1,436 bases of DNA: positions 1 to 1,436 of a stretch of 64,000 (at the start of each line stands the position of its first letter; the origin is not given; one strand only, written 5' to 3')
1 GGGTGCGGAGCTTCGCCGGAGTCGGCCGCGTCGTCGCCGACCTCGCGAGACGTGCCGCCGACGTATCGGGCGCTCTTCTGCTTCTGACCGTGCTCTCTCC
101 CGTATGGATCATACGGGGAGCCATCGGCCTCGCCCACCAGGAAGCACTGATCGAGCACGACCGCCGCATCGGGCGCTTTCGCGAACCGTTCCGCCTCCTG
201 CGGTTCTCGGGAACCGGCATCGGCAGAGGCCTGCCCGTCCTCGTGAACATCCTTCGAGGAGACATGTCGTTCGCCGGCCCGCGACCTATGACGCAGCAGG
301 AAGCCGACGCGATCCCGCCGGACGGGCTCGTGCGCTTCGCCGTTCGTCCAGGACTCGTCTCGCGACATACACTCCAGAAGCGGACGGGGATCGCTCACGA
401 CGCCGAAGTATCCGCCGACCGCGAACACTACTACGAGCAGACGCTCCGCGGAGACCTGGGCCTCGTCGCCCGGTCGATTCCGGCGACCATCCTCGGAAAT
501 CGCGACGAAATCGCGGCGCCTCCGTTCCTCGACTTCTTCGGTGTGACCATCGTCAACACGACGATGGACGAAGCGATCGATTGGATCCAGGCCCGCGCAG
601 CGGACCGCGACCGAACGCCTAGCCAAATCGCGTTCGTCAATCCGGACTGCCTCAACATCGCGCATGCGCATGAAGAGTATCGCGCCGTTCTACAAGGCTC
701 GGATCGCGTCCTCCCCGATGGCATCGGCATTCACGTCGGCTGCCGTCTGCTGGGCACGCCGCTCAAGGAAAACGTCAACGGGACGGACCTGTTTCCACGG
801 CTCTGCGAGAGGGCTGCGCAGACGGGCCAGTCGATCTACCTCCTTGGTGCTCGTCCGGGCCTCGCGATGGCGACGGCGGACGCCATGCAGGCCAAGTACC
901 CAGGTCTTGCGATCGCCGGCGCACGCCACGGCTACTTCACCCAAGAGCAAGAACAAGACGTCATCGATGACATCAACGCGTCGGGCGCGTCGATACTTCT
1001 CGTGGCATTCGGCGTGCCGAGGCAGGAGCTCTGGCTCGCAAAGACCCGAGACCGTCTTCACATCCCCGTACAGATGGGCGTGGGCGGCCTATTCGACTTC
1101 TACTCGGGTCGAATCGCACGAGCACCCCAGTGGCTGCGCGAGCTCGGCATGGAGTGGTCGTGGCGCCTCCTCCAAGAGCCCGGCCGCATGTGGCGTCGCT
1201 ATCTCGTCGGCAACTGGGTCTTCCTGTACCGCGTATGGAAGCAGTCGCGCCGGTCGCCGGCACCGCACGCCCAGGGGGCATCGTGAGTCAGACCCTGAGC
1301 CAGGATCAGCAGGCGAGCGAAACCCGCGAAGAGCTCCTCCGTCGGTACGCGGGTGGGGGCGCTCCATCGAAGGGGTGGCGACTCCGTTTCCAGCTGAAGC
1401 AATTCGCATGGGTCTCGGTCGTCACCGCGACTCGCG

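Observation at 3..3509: Three consecutive proteins carry polyprenyl-P sugar-phosphate transferase domains, but only the middle one is canonical; the flanking ones are fusions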

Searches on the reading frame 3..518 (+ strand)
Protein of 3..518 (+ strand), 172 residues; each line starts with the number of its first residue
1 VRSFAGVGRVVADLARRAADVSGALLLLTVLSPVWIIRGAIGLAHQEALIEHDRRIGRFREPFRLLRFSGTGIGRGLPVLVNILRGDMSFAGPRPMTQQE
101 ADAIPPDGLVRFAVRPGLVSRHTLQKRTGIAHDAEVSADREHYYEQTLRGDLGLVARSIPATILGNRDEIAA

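Call 27: search_solved_structures(query=window:3-518:+, show_alignments=5, max_evalue=1)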
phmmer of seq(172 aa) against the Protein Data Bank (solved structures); distinct sequences matched with E-value up to 1: 7.
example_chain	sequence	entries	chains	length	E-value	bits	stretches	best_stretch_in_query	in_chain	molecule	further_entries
30us_A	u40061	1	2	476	3e-10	43.7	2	76-160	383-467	UDP-Gal::undecaprenolphosphate Gal-1-P transferase WbaP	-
9s7s_A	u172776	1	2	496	3.2e-10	43.6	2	76-160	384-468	UDP-Gal::undecaprenolphosphate Gal-1-P transferase WbaP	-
30wc_A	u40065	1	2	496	3.2e-10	43.6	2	76-160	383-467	Undecaprenyl-phosphate galactose phosphotransferase WbaP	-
9s8l_A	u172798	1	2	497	3.3e-10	43.6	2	76-160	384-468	UDP-Gal::undecaprenolphosphate Gal-1-P transferase WbaP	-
8e37_B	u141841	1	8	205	2.7e-09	40.6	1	49-148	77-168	N,N'-diacetylbacilliosaminyl-1-phosphate transferase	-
8g1n_A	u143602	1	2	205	2.7e-09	40.6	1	49-148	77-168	N,N'-diacetylbacilliosaminyl-1-phosphate transferase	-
8t53_A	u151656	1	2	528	1.1e-06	32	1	76-159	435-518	Undecaprenyl-phosphate galactose phosphotransferase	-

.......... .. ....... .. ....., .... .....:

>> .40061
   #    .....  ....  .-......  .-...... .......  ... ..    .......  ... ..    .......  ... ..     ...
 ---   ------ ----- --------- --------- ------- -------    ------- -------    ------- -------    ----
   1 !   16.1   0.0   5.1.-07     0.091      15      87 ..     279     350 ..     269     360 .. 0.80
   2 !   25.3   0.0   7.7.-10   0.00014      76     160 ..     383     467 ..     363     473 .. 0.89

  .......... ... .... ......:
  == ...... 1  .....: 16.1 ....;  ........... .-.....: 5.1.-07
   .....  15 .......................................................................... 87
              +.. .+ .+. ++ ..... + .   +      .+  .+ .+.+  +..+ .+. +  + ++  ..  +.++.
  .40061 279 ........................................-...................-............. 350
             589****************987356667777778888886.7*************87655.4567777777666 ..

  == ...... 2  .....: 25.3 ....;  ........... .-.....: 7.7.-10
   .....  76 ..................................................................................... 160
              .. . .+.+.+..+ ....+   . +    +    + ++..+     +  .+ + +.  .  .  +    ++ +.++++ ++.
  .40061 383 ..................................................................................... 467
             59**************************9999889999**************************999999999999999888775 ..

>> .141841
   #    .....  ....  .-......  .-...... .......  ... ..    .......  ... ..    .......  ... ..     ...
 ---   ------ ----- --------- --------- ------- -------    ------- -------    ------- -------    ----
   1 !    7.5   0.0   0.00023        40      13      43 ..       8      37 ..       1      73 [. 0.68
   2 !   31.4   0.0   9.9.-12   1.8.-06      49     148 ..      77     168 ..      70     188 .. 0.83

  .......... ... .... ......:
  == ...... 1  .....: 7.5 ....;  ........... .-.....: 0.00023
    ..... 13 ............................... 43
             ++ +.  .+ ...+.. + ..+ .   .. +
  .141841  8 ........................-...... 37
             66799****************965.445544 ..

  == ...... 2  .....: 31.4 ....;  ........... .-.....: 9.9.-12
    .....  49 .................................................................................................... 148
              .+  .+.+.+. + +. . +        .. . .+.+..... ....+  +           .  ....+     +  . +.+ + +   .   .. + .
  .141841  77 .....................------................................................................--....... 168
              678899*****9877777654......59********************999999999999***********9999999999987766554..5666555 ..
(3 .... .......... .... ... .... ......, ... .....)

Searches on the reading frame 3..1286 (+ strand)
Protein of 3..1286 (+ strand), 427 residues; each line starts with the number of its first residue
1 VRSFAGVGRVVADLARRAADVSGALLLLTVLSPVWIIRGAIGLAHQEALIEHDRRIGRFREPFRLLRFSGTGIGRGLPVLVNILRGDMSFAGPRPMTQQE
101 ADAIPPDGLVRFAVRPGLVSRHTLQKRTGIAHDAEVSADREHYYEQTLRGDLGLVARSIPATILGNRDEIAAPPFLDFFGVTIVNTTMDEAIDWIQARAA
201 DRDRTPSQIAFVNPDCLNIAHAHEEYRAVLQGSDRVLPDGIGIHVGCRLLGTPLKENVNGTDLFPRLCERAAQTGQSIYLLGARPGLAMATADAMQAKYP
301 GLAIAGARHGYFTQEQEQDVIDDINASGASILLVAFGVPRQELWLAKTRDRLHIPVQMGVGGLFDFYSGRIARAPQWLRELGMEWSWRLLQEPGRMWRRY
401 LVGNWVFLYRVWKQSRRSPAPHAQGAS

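Call 3: search_protein_families(library=pfam, proteins=[window:3-1286:+], max_evalue=0.1)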
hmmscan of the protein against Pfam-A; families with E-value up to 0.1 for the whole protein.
window:3-1286:+ (427 aa): 2 families
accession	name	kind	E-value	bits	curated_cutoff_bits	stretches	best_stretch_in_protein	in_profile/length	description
PF03808.19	Glyco_tran_WecG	-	2.3e-65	219.9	27.4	1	234-400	2-168/168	Glycosyl transferase WecG/TagA/CpsF family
PF02397.22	Bac_transf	-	1.3e-16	61.1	27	2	77-161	91-176/179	Bacterial sugar transferase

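Call 4: search_protein_families(library=ncbifam, proteins=[window:3-1286:+], max_evalue=0.1)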
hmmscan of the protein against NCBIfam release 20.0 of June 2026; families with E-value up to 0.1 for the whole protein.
window:3-1286:+ (427 aa): 14 families
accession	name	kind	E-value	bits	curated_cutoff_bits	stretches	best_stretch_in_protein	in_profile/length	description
TIGR00696.1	wecG_tagA_cpsF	superfamily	1.1e-48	165.3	69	1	229-403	2-176/178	WecB/TagA/CpsF family glycosyltransferase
NF041710.1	UDPacetylman_taseTarA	equivalog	1.2e-42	146.1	350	1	177-416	10-245/247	N-acetylglucosaminyldiphosphoundecaprenol N-acetyl-beta-D-mannosaminyltransferase TarA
NF002980.1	PRK03692.1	equivalog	1.7e-37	129.2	323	1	187-406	16-232/240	lipopolysaccharide N-acetylmannosaminouronosyltransferase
NF041872.1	EPS_EpsA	equivalog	3.7e-32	111.7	500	1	181-405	23-248/265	exopolysaccharide biosynthesis glycosyltransferase EpsA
TIGR03025.1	EPS_sugtrans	subfamily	1.8e-12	47.2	295.55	1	77-164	349-440/445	exopolysaccharide biosynthesis polyprenyl glycosylphosphotransferase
NF041877.1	EPS_EpsZ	equivalog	1.3e-11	43.8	800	1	77-166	367-456/459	exopolysaccharide biosynthesis polyisoprenyl-phosphate hexose-1-phosphate transferase EpsZ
NF052601.1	undeca_RfbP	equivalog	7.7e-11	41.7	330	1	77-164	150-237/244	undecaprenyl-phosphate galactose phosphotransferase family protein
TIGR03022.1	WbaP_sugtrans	subfamily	1.8e-10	40.7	403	1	77-144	364-429/456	undecaprenyl-phosphate galactose phosphotransferase WbaP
NF045514.1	glycotran_HepC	equivalog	2.6e-07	30.1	140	1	13-101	114-217/220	heterocyst development glycosyltransferase HepC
TIGR03023.1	WcaJ_sugtrans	equivalog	1.2e-06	28.1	410.75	1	77-117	353-396/453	undecaprenyl-phosphate glucose phosphotransferase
TIGR03013.1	EpsB_2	subfamily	5.3e-06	25.8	393.35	1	77-98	345-366/443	TIGR03013 family XrtA/PEP-CTERM system glycosyltransferase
NF011751.0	PRK15204.1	equivalog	2e-05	23.4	907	1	76-157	383-464/476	undecaprenyl-phosphate galactose phosphotransferase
NF007518.0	PRK10124.1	equivalog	0.0068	15.2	684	0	77-98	364-385/464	undecaprenyl-phosphate glucose phosphotransferase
NF050817.1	PolSacchBiosHfsE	equivalog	0.0075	15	750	1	76-168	362-464/467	polysaccharide biosynthesis protein HfsE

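Call 32: find_homologous_proteins(query=window:3-1283:+)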
Query window:3-1283:+ (427 aa): 3057 proteins with E <= 0.001 among 8000 candidates; the best 120 are listed.
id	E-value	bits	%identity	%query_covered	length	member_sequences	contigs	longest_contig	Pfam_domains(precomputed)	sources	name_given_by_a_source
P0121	4.6e-287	970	100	100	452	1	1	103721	PF03808.20,PF02397.23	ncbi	-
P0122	2.4e-238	809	82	100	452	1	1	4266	PF03808.20,PF02397.23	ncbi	-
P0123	2.5e-220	750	76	100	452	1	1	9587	PF03808.20,PF02397.23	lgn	-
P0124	2.0e-218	744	76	99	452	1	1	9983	PF03808.20,PF02397.23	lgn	-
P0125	4.3e-217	739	75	100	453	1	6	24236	PF03808.20,PF02397.23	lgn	-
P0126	1.0e-214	731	75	100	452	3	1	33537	PF03808.20,PF02397.23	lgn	-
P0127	5.5e-212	722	74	100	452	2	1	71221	PF03808.20,PF02397.23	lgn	-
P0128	1.3e-211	721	74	100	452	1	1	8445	PF03808.20,PF02397.23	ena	-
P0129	1.7e-211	721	74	100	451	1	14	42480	PF03808.20,PF02397.23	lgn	-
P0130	1.1e-182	626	66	97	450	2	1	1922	PF03808.20,PF02397.23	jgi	jgi:N-acetylglucosaminyldiphosphoundecaprenol N-acetyl-beta-D-mannosaminyltransferase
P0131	4.1e-179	614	64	98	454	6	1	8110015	PF03808.20,PF02397.23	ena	-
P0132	3.0e-161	555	65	85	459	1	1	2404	PF03808.20,PF02397.23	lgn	-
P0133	4.7e-161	555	63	94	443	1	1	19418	PF03808.20,PF02397.23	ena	-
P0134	5.3e-161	555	61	97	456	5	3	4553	PF03808.20,PF02397.23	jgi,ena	jgi:N-acetylglucosaminyldiphosphoundecaprenol N-acetyl-beta-D-mannosaminyltransferase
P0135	3.3e-158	545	58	100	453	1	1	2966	PF03808.20,PF02397.23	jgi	jgi:N-acetylglucosaminyldiphosphoundecaprenol N-acetyl-beta-D-mannosaminyltransferase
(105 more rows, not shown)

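Call 68: predict_structure(alignment_id=A4)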
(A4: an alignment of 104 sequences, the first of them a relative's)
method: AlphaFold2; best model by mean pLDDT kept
length: 689 residues; sequences in the alignment: 104
mean_pLDDT: 81.2   pTM: 0.52
mean pLDDT of the five models: 81.2, 78.2, 77.6, 76.1, 75.7
residues with pLDDT >= 90: 266; 70-90: 289; 50-70: 83; < 50: 51
segments of 3 or more residues with pLDDT < 50: 1-17, 437-456, 467-469, 568-574, 687-689
pLDDT, mean of each block of 10 residues (from residue 1): 39 47 63 81 92 93 93 89 91 88 92 89 78 87 74 73 72 75 63 90 92 95 95 93 96 90 87 83 94 96 92 95 91 91 97 93 95 92 86 74 80 81 91 66 38 48 50 64 72 87 93 94 90 87 89 80 60 55 85 85 93 86 74 87 66 80 84 82 56
secondary structure, 60 per line:
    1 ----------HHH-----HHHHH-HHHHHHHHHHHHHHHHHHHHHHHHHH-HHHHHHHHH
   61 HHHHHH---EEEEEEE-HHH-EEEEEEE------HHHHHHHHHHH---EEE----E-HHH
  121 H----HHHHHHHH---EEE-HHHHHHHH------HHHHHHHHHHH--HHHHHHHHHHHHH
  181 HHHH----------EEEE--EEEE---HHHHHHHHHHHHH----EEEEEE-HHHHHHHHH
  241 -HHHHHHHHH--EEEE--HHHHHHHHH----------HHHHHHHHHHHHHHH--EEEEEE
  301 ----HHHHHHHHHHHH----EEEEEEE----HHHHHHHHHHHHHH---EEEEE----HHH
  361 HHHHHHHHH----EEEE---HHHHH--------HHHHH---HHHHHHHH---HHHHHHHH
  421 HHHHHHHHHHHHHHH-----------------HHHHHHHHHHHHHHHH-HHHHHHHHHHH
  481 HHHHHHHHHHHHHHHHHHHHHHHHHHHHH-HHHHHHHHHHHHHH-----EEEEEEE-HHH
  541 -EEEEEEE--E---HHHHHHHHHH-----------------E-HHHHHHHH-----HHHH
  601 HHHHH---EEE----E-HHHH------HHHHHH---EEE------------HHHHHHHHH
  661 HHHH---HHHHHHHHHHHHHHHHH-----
elements in order (helices of 4 or more, strands of 3 or more residues): H19-23 H25-50 H52-66 E70-76 E82-88 H95-105 E109-111 H118-121 H126-133 E137-139 H141-148 H155-165 H168-184 E195-198 E201-204 H208-220 E225-230 H232-240 H242-250 E253-256 H259-267 H278-292 E295-300 H305-316 E321-327 H332-345 E349-353 H358-369 E374-377 H381-385 H394-398 H402-409 H413-435 H453-468 H470-509 H511-524 E530-536 E542-548 H555-564 H584-591 H597-605 E609-611 H618-621 H628-633 E637-639 H652-664 H668-684

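Call 78: fold_search(model_id=the predicted structure, library=pdb)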
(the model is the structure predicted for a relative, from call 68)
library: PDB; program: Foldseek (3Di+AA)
matches with E <= 10: 854; with E <= 0.001: 18
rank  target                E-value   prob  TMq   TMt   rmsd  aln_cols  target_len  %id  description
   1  7n41_A                7.3e-16  1.00  0.28  0.95   1.3       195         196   31  Crystal structure of TagA with UDP-ManNAc (released 2021-12-29)
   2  7mpk_A                7.3e-16  1.00  0.28  0.95   1.3       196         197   31  Crystal structure of TagA with UDP-GlcNAc (released 2021-12-29)
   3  7mpk_C                1.4e-15  1.00  0.28  0.95   1.4       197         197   30  Crystal structure of TagA with UDP-GlcNAc (released 2021-12-29)
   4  7mpk_B                2.3e-15  1.00  0.28  0.96   1.2       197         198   31  Crystal structure of TagA with UDP-GlcNAc (released 2021-12-29)
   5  5wb4_E                6.9e-15  1.00  0.27  0.94   1.3       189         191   31  Crystal structure of the TarA wall teichoic acid glycosyltransferase (released 2019-01-16)
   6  5wfg_E                1.1e-14  1.00  0.28  0.96   1.3       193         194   31  Crystal structure of the TarA wall teichoic acid glycosyltransferase bound to UDP (released 2019-01-16)
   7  5wfg_B                1.4e-14  1.00  0.27  0.96   1.3       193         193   30  Crystal structure of the TarA wall teichoic acid glycosyltransferase bound to UDP (released 2019-01-16)
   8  5wb4_B                1.5e-14  1.00  0.27  0.95   1.5       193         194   30  Crystal structure of the TarA wall teichoic acid glycosyltransferase (released 2019-01-16)
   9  5wfg_A                1.9e-14  1.00  0.27  0.96   1.3       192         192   31  Crystal structure of the TarA wall teichoic acid glycosyltransferase bound to UDP (released 2019-01-16)
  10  5wb4_A                2.1e-14  1.00  0.28  0.95   1.4       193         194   31  Crystal structure of the TarA wall teichoic acid glycosyltransferase (released 2019-01-16)
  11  5wfg_C                2.8e-14  1.00  0.27  0.96   1.3       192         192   31  Crystal structure of the TarA wall teichoic acid glycosyltransferase bound to UDP (released 2019-01-16)
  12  5wb4_C                3.5e-14  1.00  0.27  0.93   1.4       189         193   31  Crystal structure of the TarA wall teichoic acid glycosyltransferase (released 2019-01-16)
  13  5wfg_F                4.1e-14  1.00  0.27  0.95   1.3       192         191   31  Crystal structure of the TarA wall teichoic acid glycosyltransferase bound to UDP (released 2019-01-16)
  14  5wb4_F                5.1e-14  1.00  0.28  0.95   1.4       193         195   31  Crystal structure of the TarA wall teichoic acid glycosyltransferase (released 2019-01-16)
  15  8g1n_A                1.4e-12  1.00  0.24  0.78   4.5       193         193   36  Structure of Campylobacter concisus PglC I57M/Q175M Variant with modeled C-terminus (released 2023-05-31)
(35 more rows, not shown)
